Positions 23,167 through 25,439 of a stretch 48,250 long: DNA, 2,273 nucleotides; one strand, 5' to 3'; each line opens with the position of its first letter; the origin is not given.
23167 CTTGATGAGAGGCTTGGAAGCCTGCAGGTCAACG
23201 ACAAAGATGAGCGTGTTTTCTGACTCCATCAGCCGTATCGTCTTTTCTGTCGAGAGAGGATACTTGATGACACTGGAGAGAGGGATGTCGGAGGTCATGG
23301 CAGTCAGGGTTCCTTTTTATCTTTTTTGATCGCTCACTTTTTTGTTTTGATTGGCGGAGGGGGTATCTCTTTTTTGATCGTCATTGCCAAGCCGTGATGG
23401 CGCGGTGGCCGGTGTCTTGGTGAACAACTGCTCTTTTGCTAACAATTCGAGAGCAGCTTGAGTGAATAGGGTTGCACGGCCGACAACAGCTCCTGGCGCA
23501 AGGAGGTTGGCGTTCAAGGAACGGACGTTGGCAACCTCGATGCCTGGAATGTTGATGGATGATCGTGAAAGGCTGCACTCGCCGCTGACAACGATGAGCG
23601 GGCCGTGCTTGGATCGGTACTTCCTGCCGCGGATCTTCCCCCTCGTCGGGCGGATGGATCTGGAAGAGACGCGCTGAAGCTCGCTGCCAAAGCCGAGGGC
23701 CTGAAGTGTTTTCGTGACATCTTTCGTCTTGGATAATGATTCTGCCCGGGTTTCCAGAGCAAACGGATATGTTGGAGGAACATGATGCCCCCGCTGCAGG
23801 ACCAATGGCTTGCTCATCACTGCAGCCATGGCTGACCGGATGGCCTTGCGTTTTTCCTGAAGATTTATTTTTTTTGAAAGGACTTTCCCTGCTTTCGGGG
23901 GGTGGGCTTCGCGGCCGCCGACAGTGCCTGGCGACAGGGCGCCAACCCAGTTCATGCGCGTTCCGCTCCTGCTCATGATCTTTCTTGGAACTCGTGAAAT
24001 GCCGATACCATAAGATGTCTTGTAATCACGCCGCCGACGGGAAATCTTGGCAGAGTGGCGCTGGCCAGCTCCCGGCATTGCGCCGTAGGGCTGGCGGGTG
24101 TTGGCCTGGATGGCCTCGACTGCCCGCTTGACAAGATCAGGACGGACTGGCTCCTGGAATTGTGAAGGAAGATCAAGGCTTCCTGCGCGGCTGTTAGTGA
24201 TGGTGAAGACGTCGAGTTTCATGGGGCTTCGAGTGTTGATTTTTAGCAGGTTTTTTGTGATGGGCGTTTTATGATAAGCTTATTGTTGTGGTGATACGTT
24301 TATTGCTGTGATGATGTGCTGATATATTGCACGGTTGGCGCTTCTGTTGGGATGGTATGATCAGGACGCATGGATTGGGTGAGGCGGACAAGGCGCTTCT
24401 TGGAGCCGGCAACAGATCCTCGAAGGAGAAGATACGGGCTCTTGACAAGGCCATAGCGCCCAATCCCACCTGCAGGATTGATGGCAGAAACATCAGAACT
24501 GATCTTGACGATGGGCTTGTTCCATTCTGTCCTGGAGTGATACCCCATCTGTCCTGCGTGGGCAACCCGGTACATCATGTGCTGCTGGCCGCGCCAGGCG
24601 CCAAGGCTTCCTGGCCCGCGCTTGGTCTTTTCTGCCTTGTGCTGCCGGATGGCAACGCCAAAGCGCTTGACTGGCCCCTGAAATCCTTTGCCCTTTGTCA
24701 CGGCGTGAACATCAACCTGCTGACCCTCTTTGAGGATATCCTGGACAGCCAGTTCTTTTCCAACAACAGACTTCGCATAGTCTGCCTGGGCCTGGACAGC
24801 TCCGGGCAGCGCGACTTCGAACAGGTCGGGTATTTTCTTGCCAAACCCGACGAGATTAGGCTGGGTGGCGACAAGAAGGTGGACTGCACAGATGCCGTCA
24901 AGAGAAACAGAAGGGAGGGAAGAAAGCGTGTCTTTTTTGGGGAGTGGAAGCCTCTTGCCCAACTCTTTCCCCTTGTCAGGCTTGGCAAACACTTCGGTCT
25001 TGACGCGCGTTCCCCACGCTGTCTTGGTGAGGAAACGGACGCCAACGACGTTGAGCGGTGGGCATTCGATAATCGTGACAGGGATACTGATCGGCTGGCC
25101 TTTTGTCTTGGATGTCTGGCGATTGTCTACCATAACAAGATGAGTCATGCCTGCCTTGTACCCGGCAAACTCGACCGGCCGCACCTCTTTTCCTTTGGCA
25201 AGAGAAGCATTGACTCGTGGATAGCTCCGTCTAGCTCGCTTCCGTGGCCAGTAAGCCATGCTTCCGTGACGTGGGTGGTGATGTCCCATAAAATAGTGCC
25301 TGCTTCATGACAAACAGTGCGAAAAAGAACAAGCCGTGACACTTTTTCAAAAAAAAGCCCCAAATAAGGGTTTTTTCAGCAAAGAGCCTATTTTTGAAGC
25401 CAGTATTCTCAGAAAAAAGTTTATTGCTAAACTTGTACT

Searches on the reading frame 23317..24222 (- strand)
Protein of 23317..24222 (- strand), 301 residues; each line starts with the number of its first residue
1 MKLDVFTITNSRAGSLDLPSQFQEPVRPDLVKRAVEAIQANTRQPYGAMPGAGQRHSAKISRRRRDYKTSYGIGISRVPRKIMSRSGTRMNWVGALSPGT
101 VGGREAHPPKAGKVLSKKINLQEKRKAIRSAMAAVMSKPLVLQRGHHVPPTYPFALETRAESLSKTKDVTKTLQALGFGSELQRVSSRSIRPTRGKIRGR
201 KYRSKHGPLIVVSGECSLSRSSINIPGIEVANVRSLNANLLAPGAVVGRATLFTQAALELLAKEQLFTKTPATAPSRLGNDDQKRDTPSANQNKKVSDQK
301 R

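Call 62: search_protein_families(library=pfam, proteins=[window:23317-24222:-], max_evalue=0.01)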
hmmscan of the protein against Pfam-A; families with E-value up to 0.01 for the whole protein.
window:23317-24222:- (301 aa): 2 families
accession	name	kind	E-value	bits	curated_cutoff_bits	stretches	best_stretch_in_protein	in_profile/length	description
PF00573.27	Ribosomal_L4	-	3.6e-31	108.7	25.8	1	18-262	3-188/190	Ribosomal protein L4/L1 family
PF15355.11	Chisel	-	0.0084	16.7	27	0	34-57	8-32/86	Stretch-responsive small skeletal muscle X protein, Chisel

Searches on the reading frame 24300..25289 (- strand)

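Call 29: search_protein_families(library=pfam, proteins=[window:24300-25289:-])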
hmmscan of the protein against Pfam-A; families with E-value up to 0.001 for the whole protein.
window:24300-25289:- (329 aa): 1 family
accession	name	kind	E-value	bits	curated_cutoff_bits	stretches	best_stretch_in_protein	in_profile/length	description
PF00297.29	Ribosomal_L3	-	2.9e-66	224.4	22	1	4-329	7-368/369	Ribosomal protein L3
